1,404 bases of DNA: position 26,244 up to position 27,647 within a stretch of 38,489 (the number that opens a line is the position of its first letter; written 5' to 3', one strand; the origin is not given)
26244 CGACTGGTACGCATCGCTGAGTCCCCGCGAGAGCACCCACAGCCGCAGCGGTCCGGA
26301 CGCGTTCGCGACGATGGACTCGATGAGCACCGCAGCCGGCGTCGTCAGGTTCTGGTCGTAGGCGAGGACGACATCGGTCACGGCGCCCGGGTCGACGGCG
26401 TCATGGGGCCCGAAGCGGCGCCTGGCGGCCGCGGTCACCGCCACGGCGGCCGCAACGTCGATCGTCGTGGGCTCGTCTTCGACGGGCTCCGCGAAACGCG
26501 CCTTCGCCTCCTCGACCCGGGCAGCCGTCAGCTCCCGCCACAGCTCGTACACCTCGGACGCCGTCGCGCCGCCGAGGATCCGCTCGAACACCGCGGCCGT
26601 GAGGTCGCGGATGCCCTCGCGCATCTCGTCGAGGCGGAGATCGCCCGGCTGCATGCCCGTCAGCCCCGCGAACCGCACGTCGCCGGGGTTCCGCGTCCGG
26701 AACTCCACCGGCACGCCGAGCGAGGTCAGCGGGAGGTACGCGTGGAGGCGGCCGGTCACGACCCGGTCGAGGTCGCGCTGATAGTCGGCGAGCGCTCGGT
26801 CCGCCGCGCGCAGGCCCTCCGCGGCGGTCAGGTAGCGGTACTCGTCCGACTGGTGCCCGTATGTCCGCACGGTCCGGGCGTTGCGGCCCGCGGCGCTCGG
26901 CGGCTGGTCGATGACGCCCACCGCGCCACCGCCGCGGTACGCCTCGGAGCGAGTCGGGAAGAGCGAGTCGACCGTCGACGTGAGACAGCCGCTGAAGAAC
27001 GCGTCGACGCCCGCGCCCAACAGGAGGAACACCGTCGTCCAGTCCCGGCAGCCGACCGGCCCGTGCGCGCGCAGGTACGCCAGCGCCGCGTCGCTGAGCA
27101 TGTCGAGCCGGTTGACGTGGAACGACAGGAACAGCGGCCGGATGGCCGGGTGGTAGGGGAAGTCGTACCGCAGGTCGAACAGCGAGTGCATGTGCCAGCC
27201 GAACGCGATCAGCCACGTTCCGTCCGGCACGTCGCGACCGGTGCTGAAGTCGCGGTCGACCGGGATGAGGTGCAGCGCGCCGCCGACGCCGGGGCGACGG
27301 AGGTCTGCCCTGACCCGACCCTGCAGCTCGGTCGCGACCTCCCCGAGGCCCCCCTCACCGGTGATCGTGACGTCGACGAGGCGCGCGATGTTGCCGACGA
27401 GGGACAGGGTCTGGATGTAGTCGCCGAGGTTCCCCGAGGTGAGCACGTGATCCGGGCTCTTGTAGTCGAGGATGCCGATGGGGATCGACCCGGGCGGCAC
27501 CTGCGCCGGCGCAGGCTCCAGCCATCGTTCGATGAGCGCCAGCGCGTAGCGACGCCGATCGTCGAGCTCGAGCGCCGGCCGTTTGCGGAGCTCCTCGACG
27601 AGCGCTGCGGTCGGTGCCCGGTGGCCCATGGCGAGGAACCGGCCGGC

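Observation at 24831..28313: Single ORF of about 1160 aa fusing an unknown helical domain, a pyruvyl-transferase-like domain, a GT8 glycosyltransferase and a TylF-type O-methyltransferase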

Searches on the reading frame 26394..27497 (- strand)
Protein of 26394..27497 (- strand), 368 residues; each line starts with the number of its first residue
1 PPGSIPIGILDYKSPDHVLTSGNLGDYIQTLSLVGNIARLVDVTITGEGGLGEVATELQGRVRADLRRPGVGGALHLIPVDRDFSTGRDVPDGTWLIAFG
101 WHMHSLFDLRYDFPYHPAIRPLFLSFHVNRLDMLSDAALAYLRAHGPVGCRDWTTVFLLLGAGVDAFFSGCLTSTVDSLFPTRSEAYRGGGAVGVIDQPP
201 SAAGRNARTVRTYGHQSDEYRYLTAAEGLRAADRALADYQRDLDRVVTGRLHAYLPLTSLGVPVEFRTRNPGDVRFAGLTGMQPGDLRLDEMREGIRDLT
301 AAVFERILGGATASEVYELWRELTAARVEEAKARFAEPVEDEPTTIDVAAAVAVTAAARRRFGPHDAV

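Call 19: search_solved_structures(query=A2, max_evalue=10, show_alignments=3)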
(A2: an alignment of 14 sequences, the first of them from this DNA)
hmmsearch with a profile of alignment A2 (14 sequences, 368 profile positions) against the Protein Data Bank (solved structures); distinct sequences matched with E-value up to 10: 2.
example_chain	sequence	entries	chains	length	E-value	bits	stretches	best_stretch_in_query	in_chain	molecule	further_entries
9y6s_6m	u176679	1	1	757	0.88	12.1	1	169-238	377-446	DLP1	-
8fje_A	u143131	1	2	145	8.2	9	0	137-149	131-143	E8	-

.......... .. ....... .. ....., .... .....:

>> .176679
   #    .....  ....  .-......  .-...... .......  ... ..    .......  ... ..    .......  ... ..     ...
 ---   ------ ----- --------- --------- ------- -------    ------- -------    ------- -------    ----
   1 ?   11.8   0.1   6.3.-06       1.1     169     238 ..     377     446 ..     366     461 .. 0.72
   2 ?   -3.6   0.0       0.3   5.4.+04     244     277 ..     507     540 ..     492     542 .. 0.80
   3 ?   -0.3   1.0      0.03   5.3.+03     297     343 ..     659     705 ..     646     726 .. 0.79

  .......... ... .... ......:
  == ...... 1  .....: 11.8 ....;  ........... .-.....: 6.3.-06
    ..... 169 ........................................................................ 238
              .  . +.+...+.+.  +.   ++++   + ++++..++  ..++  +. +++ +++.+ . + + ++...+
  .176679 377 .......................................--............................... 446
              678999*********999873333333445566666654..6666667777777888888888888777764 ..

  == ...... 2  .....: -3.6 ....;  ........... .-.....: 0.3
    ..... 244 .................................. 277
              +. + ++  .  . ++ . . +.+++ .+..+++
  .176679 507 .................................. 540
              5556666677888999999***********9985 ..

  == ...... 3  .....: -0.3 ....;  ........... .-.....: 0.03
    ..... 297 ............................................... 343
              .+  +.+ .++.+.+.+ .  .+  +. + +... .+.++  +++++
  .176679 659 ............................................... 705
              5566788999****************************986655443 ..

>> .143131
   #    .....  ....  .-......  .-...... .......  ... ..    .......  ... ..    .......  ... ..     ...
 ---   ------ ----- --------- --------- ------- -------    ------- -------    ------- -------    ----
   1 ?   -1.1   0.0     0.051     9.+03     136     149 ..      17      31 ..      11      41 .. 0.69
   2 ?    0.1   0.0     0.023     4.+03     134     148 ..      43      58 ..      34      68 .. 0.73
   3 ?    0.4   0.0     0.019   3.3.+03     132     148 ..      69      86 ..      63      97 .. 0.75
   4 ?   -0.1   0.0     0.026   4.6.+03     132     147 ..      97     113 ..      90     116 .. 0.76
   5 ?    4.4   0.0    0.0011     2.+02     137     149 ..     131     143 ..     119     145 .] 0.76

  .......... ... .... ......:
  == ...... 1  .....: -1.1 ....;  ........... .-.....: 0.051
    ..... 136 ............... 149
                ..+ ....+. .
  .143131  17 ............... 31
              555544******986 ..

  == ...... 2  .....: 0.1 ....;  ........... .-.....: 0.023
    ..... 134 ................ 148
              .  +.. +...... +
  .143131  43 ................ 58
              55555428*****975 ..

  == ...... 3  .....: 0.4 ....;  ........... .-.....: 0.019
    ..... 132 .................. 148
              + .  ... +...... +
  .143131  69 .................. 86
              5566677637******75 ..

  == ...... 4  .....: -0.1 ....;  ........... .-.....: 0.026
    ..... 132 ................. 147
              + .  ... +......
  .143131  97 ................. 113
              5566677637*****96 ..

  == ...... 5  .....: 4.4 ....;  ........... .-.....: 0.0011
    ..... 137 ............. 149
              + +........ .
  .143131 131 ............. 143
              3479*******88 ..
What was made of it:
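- No sequence-level PDB hit was found (call 19).
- Tried and rejected: Profile of the middle domain against all PDB sequences: only noise, E 0.88 (call 19).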

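Call 26: find_related_loci(query=A2, collection=genome_contigs, flank=6000)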
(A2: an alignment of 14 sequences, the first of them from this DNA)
Query A2 (368 aa) in genome_contigs; peptide patterns used: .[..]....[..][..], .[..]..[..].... (x = any residue, [..] = any of these).
125 stretches matched a pattern; 70 encode a relative of the query (tblastn E <= 1e-3); 68 distinct loci.
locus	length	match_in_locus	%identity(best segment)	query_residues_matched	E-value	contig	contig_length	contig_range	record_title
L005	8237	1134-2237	71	1-368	0e+0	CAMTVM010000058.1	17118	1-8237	MAG: uncultured Chloroflexi bacterium isolate G04_MAG_00011 genome assembly, contig: G04_MAG_00011_000000000069, whole g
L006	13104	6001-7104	70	1-368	1e-174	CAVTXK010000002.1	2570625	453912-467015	MAG: uncultured Chloroflexia bacterium isolate MFD06742.bin.2.198 genome assembly, contig: contig_4554, whole genome sho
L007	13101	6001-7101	71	1-368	3e-169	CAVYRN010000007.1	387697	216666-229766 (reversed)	MAG: uncultured Actinomycetota bacterium isolate MFD05684.bin.1.305 genome assembly, contig: contig_36705, whole genome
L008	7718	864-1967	67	1-368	4e-169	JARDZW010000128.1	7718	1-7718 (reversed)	MAG: Chloroflexota bacterium isolate C_No_T0_bin.2 scaffold_3554, whole genome shotgun sequence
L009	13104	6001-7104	68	1-368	1e-168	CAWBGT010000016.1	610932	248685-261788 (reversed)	MAG: uncultured Chloroflexia bacterium isolate MFD04716.bin.3.834 genome assembly, contig: contig_2305, whole genome sho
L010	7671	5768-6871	69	1-368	2e-168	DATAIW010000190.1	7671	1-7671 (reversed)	MAG TPA_asm: Candidatus Limnocylindrales bacterium isolate SMAG_U6894 k141_69668, whole genome shotgun sequence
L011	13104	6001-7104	68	1-368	3e-168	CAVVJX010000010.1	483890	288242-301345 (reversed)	MAG: uncultured Chloroflexia bacterium isolate MFD06742.bin.2.302 genome assembly, contig: contig_50538, whole genome sh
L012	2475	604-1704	68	1-368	4e-178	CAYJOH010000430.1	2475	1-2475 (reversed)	MAG TPA_asm: uncultured Anaerolineaceae bacterium isolate ERP124720_co1_4 genome assembly, contig: NODE_48538_length_247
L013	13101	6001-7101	69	1-368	1e-166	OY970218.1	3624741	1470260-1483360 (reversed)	MAG: uncultured Chloroflexia bacterium isolate MFD04716.bin.1.117 genome assembly, chromosome: 1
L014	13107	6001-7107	70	1-368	4e-165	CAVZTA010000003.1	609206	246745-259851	MAG: uncultured Chloroflexia bacterium isolate MFD00392.bin.2.297 genome assembly, contig: contig_19300, whole genome sh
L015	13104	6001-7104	67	1-368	3e-162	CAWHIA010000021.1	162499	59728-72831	MAG: uncultured Chloroflexia bacterium isolate MFD00392.bin.3.628 genome assembly, contig: contig_5252, whole genome sho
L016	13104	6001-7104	67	1-368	7e-162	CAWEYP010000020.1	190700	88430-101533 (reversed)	MAG: uncultured Chloroflexia bacterium isolate MFD05942.bin.2.132 genome assembly, contig: contig_7770, whole genome sho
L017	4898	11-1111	66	1-368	6e-165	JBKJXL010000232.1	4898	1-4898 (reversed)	MAG: Candidatus Limnocylindrales bacterium isolate swi_bin.173 k127_19981489, whole genome shotgun sequence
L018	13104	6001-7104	63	1-368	4e-159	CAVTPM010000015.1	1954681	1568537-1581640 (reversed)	MAG: uncultured Actinomycetota bacterium isolate MFD00905.bin.2.215 genome assembly, contig: contig_793, whole genome sh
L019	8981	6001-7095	65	1-366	2e-156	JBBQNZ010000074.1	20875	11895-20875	MAG: Actinomycetales bacterium isolate Co_metawrap_252 Cmw_252_k141_16223176_length_20875_cov_19.0000, whole genome shot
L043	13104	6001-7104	48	2-368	1e-110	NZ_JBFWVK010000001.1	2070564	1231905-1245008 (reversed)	MAG: Nocardioides sp. isolate CA_2019_TPBF_92 NODE_4_length_2070564_cov_66.218178_TPBF, whole genome shotgun sequence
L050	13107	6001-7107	50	1-368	1e-106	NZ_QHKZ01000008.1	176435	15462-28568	Nocardioides daejeonensis strain MJ31 Scaffold8_1, whole genome shotgun sequence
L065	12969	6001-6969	41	2-334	6e-72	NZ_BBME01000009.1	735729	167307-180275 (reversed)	Demequina iriomotensis strain NBRC 109399, whole genome shotgun sequence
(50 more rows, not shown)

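Call 27: predict_structure(alignment_id=A2)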
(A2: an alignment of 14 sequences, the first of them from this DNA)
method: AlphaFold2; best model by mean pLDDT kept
length: 368 residues; sequences in the alignment: 14
mean_pLDDT: 86.4   pTM: 0.86
mean pLDDT of the five models: 86.4, 85.7, 84.8, 77.3, 74.4
residues with pLDDT >= 90: 227; 70-90: 91; 50-70: 32; < 50: 18
segments of 3 or more residues with pLDDT < 50: 101-114, 365-368
pLDDT, mean of each block of 10 residues (from residue 1): 92 62 87 97 96 97 96 93 62 85 42 62 85 79 90 92 95 96 95 94 91 90 92 97 96 95 91 81 94 96 96 96 98 83 65 76 54
secondary structure, 60 per line:
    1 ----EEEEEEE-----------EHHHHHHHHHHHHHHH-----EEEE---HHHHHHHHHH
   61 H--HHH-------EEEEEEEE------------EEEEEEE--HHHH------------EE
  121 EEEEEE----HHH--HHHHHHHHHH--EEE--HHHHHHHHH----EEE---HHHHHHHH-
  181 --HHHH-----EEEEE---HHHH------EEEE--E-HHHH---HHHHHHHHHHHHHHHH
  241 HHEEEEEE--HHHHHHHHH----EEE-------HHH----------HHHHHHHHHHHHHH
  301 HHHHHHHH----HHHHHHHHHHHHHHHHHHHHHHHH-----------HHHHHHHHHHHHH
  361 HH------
elements in order: E5-11 H24-38 E44-47 H51-61 E74-81 E94-100 H103-106 E119-126 H136-145 E148-150 H153-161 E166-168 H172-179 H183-186 E192-196 H200-203 E210-213 H218-221 H225-242 E243-248 H251-259 E264-266 H287-308 H313-336 H348-362
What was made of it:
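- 26394..26648 (-): aa 556-640: three long helices that link the pyruvyltransferase and GT8 domains. AF2 helices at model positions 287-308, 313-336 and 348-362, which correspond to protein residues 559-634 (call 27).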

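Call 30: fold_search(model_id=the predicted structure, library=pdb)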
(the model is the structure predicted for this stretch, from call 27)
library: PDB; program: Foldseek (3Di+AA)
matches with E <= 10: 283; with E <= 0.001: 4
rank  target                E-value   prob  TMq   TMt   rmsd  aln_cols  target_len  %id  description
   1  7vza_G                3.6e-04  0.98  0.36  0.36  15.2       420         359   17  The crystal structure of Non-hydrolyzing UDPGlcNAc 2-epimerase in complex with UDP (released 2022-11-16)
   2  7vz6_D                6.4e-04  0.98  0.36  0.36  15.6       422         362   16  The crystal structure of Non-hydrolyzing UDPGlcNAc 2-epimerase in complex with UDP-glucose (released 2022-11-16)
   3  7vz6_H                6.7e-04  0.97  0.36  0.36  15.3       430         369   16  The crystal structure of Non-hydrolyzing UDPGlcNAc 2-epimerase in complex with UDP-glucose (released 2022-11-16)
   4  7vza_C                8.4e-04  0.97  0.35  0.36  14.8       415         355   16  The crystal structure of Non-hydrolyzing UDPGlcNAc 2-epimerase in complex with UDP (released 2022-11-16)
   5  7vza_D                1.5e-03  0.93  0.35  0.35  15.1       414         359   17  The crystal structure of Non-hydrolyzing UDPGlcNAc 2-epimerase in complex with UDP (released 2022-11-16)
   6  7vz6_A                1.7e-03  0.94  0.35  0.35  15.4       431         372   16  The crystal structure of Non-hydrolyzing UDPGlcNAc 2-epimerase in complex with UDP-glucose (released 2022-11-16)
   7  7vza_H                1.9e-03  0.92  0.34  0.35  14.8       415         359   16  The crystal structure of Non-hydrolyzing UDPGlcNAc 2-epimerase in complex with UDP (released 2022-11-16)
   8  7vz6_G                2.6e-03  0.91  0.35  0.36  15.2       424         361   16  The crystal structure of Non-hydrolyzing UDPGlcNAc 2-epimerase in complex with UDP-glucose (released 2022-11-16)
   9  7vz6_E                2.9e-03  0.94  0.38  0.38  14.9       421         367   16  The crystal structure of Non-hydrolyzing UDPGlcNAc 2-epimerase in complex with UDP-glucose (released 2022-11-16)
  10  7vz6_B                3.3e-03  0.91  0.36  0.37  15.1       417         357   16  The crystal structure of Non-hydrolyzing UDPGlcNAc 2-epimerase in complex with UDP-glucose (released 2022-11-16)
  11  7vz6_C                3.6e-03  0.93  0.38  0.39  15.2       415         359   16  The crystal structure of Non-hydrolyzing UDPGlcNAc 2-epimerase in complex with UDP-glucose (released 2022-11-16)
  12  7vz6_F                3.9e-03  0.91  0.37  0.37  17.3       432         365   14  The crystal structure of Non-hydrolyzing UDPGlcNAc 2-epimerase in complex with UDP-glucose (released 2022-11-16)
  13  7vyy_A                4.3e-03  0.89  0.35  0.36  14.8       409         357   14  The crystal structure of Non-hydrolyzing UDPGlcNAc 2-epimerase (released 2022-11-16)
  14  7vyy_B                1.2e-02  0.66  0.30  0.31  14.8       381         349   13  The crystal structure of Non-hydrolyzing UDPGlcNAc 2-epimerase (released 2022-11-16)
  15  6x1l                  1.3e-02  0.98  0.37  0.50   6.9       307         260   12  The crystal structure of a functional uncharacterized protein KP1_0663 from Klebsiella pneumoniae subsp. pneumoniae NTUH (released 2020-06-03)
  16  5ax7_B                1.8e-02  0.90  0.38  0.42  10.5       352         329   15  yeast pyruvyltransferase Pvg1p (released 2016-06-08)
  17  5ax7_A                2.0e-02  0.96  0.38  0.42   6.4       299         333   15  yeast pyruvyltransferase Pvg1p (released 2016-06-08)
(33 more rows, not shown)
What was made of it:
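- On Polysaccharide ketal-pyruvyltransferases (PF04230; CsaB, Pvg1p, WbbZ, WcfO): Foldseek matches 6x1l at prob 0.98 (TM 0.50 on target) and 5ax7 at prob 0.96 (TM 0.42) (call 30).
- The top Foldseek hits are UDP-GlcNAc 2-epimerases, and TM-scores are modest at 0.36-0.50 (call 30). The best Foldseek E-values are to UDP-GlcNAc 2-epimerases, followed by GT-B glycosyltransferases (call 30). WbbZ (6x1l) and Pvg1p (5ax7) are themselves among the hits, at prob 0.96-0.98 (call 30).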

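Call 48: search_protein_families(library=pfam, proteins=[L050:1907-4273:+, L050:4365-5111:+, L050:8069-11461:+, L050:11505-12761:+, L043:2120-5164:+, L043:7920-11510:+, L043:11395-12612:+, L065:3291-4985:+, L065:7910-10006:-, L065:9988-11115:-], max_evalue=0.001)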
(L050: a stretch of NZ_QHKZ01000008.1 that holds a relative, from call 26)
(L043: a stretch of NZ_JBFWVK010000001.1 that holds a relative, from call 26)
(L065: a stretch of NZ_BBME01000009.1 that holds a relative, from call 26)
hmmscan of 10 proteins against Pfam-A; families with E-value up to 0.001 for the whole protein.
L050:1907-4273:+ (788 aa): 1 family
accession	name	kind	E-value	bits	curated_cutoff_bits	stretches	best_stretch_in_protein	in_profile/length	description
PF04464.20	Glyphos_transf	-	4.6e-70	236.8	22.1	1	418-775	8-366/367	CDP-Glycerol:Poly(glycerophosphate) glycerophosphotransferase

L050:4365-5111:+ (248 aa): 2 families
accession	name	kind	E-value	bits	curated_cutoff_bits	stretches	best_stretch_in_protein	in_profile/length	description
PF05711.17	TylF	-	8.2e-30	104.4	23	1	45-232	68-246/264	Macrocin-O-methyltransferase (TylF)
PF13578.12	Methyltransf_24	-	1.5e-10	42.3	26.3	1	73-215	1-105/105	Methyltransferase domain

L050:8069-11461:+ (1130 aa): 4 families
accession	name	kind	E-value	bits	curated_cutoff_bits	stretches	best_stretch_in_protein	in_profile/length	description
PF04464.20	Glyphos_transf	-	1.1e-86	291.5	22.1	1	771-1123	16-365/367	CDP-Glycerol:Poly(glycerophosphate) glycerophosphotransferase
PF00535.33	Glycos_transf_2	-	4.1e-32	111.9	23.3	1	2-153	10-162/168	Glycosyl transferase family 2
PF13641.12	Glyco_tranf_2_3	-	1.2e-09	39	27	1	2-205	13-223/230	Glycosyltransferase like family 2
PF10111.15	Glyco_tranf_2_2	-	2.6e-05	24.3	27.3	1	12-81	19-93/276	Glycosyltransferase like family 2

L050:11505-12761:+ (418 aa): 0 families

L043:2120-5164:+ (1014 aa): 1 family
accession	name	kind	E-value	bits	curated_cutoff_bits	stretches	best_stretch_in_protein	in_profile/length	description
PF04464.20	Glyphos_transf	-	1.2e-77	261.8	22.1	1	645-1008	10-366/367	CDP-Glycerol:Poly(glycerophosphate) glycerophosphotransferase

L043:7920-11510:+ (1196 aa): 4 families
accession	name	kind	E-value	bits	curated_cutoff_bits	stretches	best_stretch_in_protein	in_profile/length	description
PF04464.20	Glyphos_transf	-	2.6e-78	264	22.1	1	837-1190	16-366/367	CDP-Glycerol:Poly(glycerophosphate) glycerophosphotransferase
PF00535.33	Glycos_transf_2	-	2.1e-40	138.8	23.3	1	41-163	1-124/168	Glycosyl transferase family 2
PF13641.12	Glyco_tranf_2_3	-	2.2e-18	67.6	27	1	37-234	1-201/230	Glycosyltransferase like family 2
PF10111.15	Glyco_tranf_2_2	-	7.1e-06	26.1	27.3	1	41-138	1-102/276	Glycosyltransferase like family 2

L043:11395-12612:+ (405 aa): 1 family
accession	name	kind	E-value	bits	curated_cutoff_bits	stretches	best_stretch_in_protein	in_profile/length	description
PF13469.12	Sulfotransfer_3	-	4.5e-08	34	27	1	54-260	2-215/216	Sulfotransferase family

L065:3291-4985:+ (564 aa): 2 families
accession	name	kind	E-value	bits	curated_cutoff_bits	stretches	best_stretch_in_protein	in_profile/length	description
PF01973.23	MptE-like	-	6.9e-06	26.4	34.6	0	455-489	135-168/171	6-hydroxymethylpterin diphosphokinase MptE-like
PF01501.26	Glyco_transf_8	-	1.2e-05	25.5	24.3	1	109-266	79-250/253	Glycosyl transferase family 8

L065:7910-10006:- (698 aa): 2 families
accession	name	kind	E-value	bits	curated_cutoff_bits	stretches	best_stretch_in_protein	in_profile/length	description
PF19040.6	SGNH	-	1.5e-31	110.4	27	1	456-692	2-247/248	SGNH domain (fused to AT3 domains)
PF01757.29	Acyl_transf_3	-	1.6e-31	110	31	1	27-385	3-320/326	Acyltransferase domain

L065:9988-11115:- (375 aa): 1 family
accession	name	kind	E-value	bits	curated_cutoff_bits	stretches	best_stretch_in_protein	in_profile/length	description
PF00155.27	Aminotran_1_2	-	2.5e-57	195.1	19.7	1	46-368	4-361/361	Aminotransferase class I and II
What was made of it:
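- AT3-SGNH in Demequina, L065 (call 48).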

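Call 58: search_protein_representatives(alignment_id=A2)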
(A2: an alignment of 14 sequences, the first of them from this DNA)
Query: 14 sequences, 368 profile positions. Proteins with E-value up to 0.001 (for the whole library): 2860; up to 1e-10: 1985; up to 1e-30: 372. The best 150 are listed.
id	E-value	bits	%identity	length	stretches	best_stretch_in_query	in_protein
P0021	6.3e-188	641.1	-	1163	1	1-368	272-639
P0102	8.4e-174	594.6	-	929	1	1-368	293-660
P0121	7.5e-167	571.8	-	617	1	2-368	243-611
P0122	2.8e-163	560.0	-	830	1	1-366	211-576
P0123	8.1e-160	548.6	-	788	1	1-361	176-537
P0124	6.2e-155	532.6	-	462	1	9-329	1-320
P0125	1.1e-153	528.5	-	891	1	1-365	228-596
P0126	2.4e-152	524.0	-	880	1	1-368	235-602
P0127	1.7e-150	518.0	-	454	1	1-293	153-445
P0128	1.1e-149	515.4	-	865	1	5-361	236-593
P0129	1.2e-144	498.7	-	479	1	2-360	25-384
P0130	1.4e-141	488.7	-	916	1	1-368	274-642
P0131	1.4e-141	488.7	-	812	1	5-367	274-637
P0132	5.6e-140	483.4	-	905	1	1-356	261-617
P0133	1.8e-139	481.7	-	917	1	1-365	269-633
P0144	1.7e-118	412.6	-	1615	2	6-339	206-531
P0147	2.7e-115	402.1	-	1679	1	1-366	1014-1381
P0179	9.4e-104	364.2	-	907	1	1-361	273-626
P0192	3.7e-101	355.6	-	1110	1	1-357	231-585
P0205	6.3e-97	341.7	-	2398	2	7-363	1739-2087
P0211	2.4e-95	336.5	-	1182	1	2-360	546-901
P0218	9.8e-94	331.2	-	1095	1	6-360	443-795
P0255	6.9e-86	305.4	-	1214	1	7-353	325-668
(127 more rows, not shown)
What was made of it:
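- On Polysaccharide ketal-pyruvyltransferases (PF04230; CsaB, Pvg1p, WbbZ, WcfO): P0144 matches the window's domain profile at E 1.7e-118 (call 58).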
